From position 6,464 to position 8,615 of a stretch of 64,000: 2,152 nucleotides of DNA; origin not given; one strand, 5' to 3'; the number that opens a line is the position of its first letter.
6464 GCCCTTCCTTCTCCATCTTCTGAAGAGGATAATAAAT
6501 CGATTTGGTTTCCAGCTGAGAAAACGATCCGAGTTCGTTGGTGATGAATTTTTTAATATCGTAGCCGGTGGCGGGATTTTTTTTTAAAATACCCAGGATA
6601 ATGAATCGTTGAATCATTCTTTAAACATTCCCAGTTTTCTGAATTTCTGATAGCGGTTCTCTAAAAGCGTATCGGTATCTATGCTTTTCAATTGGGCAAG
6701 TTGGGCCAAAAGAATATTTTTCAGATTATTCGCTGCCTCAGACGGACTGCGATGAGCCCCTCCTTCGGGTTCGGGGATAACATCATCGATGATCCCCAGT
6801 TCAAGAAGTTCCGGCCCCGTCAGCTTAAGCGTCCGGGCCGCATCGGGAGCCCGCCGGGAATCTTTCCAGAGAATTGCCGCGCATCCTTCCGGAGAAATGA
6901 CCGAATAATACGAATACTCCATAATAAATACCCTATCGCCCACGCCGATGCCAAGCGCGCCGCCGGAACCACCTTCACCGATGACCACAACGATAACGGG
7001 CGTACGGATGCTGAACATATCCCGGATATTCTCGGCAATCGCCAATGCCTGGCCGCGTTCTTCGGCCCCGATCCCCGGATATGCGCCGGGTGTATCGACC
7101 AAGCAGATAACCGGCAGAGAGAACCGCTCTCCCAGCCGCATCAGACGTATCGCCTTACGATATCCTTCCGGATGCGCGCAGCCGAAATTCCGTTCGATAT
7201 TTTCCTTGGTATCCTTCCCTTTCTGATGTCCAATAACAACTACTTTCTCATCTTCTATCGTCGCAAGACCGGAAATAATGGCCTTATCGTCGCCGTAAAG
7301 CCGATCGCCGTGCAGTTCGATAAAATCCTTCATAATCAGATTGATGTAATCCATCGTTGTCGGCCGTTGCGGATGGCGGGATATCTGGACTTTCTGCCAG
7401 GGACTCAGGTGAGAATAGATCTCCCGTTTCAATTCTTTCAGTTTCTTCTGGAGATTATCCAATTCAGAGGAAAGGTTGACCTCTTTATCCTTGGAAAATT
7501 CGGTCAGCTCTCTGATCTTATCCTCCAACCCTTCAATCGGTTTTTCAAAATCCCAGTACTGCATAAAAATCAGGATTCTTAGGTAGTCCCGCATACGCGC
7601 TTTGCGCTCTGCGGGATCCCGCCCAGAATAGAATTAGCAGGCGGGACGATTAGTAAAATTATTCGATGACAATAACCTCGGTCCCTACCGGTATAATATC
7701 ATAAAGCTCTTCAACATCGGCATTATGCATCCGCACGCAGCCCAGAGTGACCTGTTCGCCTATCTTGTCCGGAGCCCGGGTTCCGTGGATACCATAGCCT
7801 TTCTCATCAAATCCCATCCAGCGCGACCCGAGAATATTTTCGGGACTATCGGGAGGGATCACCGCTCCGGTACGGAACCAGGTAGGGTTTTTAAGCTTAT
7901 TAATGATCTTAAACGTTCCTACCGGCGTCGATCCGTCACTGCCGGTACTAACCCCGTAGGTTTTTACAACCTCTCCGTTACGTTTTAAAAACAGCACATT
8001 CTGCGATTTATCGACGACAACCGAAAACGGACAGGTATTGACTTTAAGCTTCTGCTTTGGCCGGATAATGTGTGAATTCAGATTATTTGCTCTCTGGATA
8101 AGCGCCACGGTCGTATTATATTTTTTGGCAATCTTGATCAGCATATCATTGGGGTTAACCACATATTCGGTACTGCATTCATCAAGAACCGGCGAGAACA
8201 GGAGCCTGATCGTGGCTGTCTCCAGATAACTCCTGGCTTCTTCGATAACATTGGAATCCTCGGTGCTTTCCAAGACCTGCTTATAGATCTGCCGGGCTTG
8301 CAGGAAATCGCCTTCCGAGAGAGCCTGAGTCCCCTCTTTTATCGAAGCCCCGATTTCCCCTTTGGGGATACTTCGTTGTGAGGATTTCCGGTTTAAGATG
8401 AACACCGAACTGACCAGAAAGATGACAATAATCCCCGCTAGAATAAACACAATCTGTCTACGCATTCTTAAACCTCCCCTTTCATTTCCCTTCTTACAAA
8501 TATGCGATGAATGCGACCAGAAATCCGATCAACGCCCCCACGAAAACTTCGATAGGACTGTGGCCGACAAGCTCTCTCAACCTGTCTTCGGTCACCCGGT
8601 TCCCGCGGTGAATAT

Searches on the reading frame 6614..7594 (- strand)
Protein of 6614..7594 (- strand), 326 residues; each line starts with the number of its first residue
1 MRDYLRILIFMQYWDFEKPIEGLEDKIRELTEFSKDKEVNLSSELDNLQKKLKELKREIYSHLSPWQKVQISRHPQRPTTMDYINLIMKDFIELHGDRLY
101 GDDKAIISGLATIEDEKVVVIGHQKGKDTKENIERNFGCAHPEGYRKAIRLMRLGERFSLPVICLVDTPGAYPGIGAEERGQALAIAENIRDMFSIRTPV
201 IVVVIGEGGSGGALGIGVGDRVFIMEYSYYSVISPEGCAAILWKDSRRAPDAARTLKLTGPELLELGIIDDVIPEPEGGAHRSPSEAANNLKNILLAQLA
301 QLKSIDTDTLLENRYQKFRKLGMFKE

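Call 75: search_protein_families(library=pfam, proteins=[window:6614-7594:-], max_evalue=0.00001)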
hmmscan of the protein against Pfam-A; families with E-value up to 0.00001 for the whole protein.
window:6614-7594:- (326 aa): 2 families
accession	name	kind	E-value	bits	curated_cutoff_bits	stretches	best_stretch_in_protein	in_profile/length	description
PF03255.19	ACCA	-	9.6e-148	491.8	23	1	14-322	2-310/310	Acetyl co-enzyme A carboxylase carboxyltransferase-like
PF01039.27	Carboxyl_trans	-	1.2e-16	60.9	22.3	1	104-254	282-428/493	Carboxyl transferase domain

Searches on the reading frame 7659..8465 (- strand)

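Call 75: search_protein_families(library=pfam, proteins=[window:7659-8465:-], max_evalue=0.00001)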
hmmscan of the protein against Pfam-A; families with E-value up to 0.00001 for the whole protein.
window:7659-8465:- (268 aa): 2 families
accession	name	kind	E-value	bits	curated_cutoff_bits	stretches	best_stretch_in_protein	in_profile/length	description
PF03734.19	YkuD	-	3.9e-29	102.5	23.4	1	148-266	3-146/146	L,D-transpeptidase catalytic domain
PF01476.26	LysM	-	6.6e-12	45.6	20.9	1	101-142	1-42/43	LysM domain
